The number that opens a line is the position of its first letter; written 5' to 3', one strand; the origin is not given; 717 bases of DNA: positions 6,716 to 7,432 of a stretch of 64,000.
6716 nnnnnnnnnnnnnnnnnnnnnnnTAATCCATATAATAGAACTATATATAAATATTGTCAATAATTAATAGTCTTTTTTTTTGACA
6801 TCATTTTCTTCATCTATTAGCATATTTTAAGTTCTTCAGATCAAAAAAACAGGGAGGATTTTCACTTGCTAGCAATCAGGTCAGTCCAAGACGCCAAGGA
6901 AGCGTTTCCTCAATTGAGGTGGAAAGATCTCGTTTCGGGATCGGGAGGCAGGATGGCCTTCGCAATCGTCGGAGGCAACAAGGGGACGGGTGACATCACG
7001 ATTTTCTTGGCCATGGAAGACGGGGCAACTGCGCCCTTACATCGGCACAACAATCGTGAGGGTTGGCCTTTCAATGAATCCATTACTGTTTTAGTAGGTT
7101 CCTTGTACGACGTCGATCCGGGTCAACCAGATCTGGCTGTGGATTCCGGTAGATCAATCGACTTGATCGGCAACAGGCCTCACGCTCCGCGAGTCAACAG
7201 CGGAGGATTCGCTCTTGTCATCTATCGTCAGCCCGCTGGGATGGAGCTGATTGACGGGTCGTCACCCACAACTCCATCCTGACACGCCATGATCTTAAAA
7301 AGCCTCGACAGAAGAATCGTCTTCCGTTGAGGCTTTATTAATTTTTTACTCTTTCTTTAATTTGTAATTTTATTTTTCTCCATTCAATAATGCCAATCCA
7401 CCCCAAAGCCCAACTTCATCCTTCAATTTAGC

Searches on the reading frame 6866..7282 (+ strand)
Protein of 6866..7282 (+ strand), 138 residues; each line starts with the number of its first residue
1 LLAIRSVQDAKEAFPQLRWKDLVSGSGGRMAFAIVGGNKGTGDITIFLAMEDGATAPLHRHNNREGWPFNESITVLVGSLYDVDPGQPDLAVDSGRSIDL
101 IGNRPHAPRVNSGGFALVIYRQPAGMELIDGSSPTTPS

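Call 46: search_protein_families(library=phrogs, proteins=[window:6866-7282:+], max_evalue=0.1)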
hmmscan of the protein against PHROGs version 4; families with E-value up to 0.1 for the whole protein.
window:6866-7282:+ (138 aa): 0 families

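Call 47: search_protein_families(library=ncbifam, proteins=[window:6866-7282:+], max_evalue=0.1)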
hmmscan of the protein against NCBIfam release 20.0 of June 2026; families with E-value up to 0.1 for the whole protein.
window:6866-7282:+ (138 aa): 0 families

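Call 48: search_protein_families(library=padloc, proteins=[window:6866-7282:+], max_evalue=0.1)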
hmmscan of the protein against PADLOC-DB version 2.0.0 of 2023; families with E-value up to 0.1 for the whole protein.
window:6866-7282:+ (138 aa): 0 families

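Call 81: search_solved_structures(query=window:6866-7282:+, max_evalue=1)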
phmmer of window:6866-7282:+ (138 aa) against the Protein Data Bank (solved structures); distinct sequences matched with E-value up to 1: 2.
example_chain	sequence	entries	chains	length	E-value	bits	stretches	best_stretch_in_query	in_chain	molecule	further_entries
1lr5_A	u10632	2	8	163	0.15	15.1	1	34-130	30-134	Auxin binding protein 1 | auxin-binding protein 1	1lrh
2vqa_A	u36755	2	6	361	0.2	14.7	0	20-69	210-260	SLL1358 PROTEIN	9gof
